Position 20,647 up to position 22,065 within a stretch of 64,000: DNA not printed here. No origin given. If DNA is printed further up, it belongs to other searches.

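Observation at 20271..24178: Five-gene coupled operon joining an LptF/G-family permease and a PAP2 lipid phosphatase to a type III PKS-ICMT phenolic-lipid pair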

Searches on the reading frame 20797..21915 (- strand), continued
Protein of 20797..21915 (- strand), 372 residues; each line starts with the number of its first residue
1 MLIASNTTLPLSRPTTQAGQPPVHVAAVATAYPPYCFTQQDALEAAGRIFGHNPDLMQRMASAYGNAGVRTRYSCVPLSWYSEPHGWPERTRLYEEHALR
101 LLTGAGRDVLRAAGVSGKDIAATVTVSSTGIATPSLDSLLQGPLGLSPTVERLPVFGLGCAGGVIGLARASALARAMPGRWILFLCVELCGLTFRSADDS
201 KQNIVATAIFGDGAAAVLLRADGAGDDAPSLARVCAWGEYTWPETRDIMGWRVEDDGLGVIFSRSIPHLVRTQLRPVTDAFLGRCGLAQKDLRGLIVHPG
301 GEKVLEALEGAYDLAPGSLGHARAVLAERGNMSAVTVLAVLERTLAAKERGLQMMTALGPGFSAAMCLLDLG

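Call 39: search_protein_families(library=pfam, proteins=[L066:1090-3285:+, L068:789-2441:-, L066:3428-4123:-, L067:6591-7796:+, L083:1637-5461:-, L083:9616-10482:+], max_evalue=0.0001)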
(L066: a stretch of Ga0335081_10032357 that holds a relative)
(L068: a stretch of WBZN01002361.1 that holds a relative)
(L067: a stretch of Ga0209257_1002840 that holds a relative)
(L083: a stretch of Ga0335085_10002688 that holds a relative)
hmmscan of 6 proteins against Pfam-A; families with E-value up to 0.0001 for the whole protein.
L066:1090-3285:+ (731 aa): 6 families
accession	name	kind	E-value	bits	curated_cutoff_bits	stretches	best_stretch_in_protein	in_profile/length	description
PF00270.35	DEAD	-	9.9e-22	77.9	26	1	307-465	3-163/167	DEAD/DEAH box helicase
PF00271.37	Helicase_C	-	1.4e-18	67.6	23.5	1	504-616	4-108/110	Helicase conserved C-terminal domain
PF19833.4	RecG_dom3_C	-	9.6e-14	51.6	26.8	1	646-714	2-71/87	ATP-dependent DNA helicase RecG, domain 3, C-terminal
PF04851.21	ResIII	-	2e-06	28.2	22.5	1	303-461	3-162/164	Type III restriction enzyme, res subunit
PF22590.2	Cas3-like_C_2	-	2.9e-05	24.7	27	1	514-617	3-104/106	CRISPR-associated nuclease/helicase Cas3, C-terminal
PF01336.31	tRNA_anti-codon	-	8e-05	22.9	27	0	101-173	7-71/75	OB-fold nucleic acid binding domain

L068:789-2441:- (550 aa): 2 families
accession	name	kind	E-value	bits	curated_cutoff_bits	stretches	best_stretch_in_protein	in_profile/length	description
PF07690.21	MFS_1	-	1.2e-41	143.3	33.4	2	60-453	1-346/347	Major Facilitator Superfamily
PF06609.19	TRI12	-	1.6e-05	24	23.2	1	56-311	45-312/599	Fungal trichothecene efflux pump (TRI12)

L066:3428-4123:- (231 aa): 1 family
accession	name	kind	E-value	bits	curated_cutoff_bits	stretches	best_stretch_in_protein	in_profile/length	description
PF04367.18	DUF502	-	3.7e-35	120.5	23.8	1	76-181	1-107/107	Protein of unknown function (DUF502)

L067:6591-7796:+ (401 aa): 1 family
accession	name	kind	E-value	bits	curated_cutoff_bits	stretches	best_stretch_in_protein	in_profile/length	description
PF00155.27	Aminotran_1_2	-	3.4e-63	214.5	19.7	1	40-391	2-361/361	Aminotransferase class I and II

L083:1637-5461:- (1274 aa): 6 families
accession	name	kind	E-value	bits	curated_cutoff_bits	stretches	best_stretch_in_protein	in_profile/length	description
PF03461.20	TRCF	-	1e-25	90.4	25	1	1118-1208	2-92/95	TRCF domain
PF00270.35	DEAD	-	8e-23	81.4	26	1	713-875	1-165/167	DEAD/DEAH box helicase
PF17757.6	UvrB_inter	-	2.3e-21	76.1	22.9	1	226-312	2-89/91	UvrB interaction domain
PF02559.22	CarD_TRCF_RID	-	3.8e-19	68.9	23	1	591-644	3-56/57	CarD-like/TRCF RID domain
PF00271.37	Helicase_C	-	4e-18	66.1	23.5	1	912-1017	9-109/110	Helicase conserved C-terminal domain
PF04851.21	ResIII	-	4.2e-08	33.7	22.5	1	714-869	6-162/164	Type III restriction enzyme, res subunit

L083:9616-10482:+ (288 aa): 1 family
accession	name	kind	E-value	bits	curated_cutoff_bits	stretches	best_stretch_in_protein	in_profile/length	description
PF01464.25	SLT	-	8.3e-08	32.2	21.3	1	22-76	3-56/117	Transglycosylase SLT domain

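Call 43: search_protein_families(library=pfam, proteins=[L050:9132-10337:+, L043:5595-6887:-, L043:12839-14098:+], max_evalue=0.001)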
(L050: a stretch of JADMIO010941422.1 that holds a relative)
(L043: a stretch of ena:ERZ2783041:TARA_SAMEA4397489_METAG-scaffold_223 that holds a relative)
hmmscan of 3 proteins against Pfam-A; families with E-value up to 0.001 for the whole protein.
L050:9132-10337:+ (401 aa): 1 family
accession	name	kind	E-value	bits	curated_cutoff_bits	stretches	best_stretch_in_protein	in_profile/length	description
PF05721.19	PhyH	-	2.7e-08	34.8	22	1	64-222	63-206/213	Phytanoyl-CoA dioxygenase (PhyH)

L043:5595-6887:- (430 aa): 0 families

L043:12839-14098:+ (419 aa): 0 families

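Call 53: search_protein_families(library=ncbifam, proteins=[L050:9132-10337:+], max_evalue=0.001)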
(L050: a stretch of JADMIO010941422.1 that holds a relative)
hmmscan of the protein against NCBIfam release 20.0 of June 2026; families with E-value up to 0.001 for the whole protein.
L050:9132-10337:+ (401 aa): 0 families
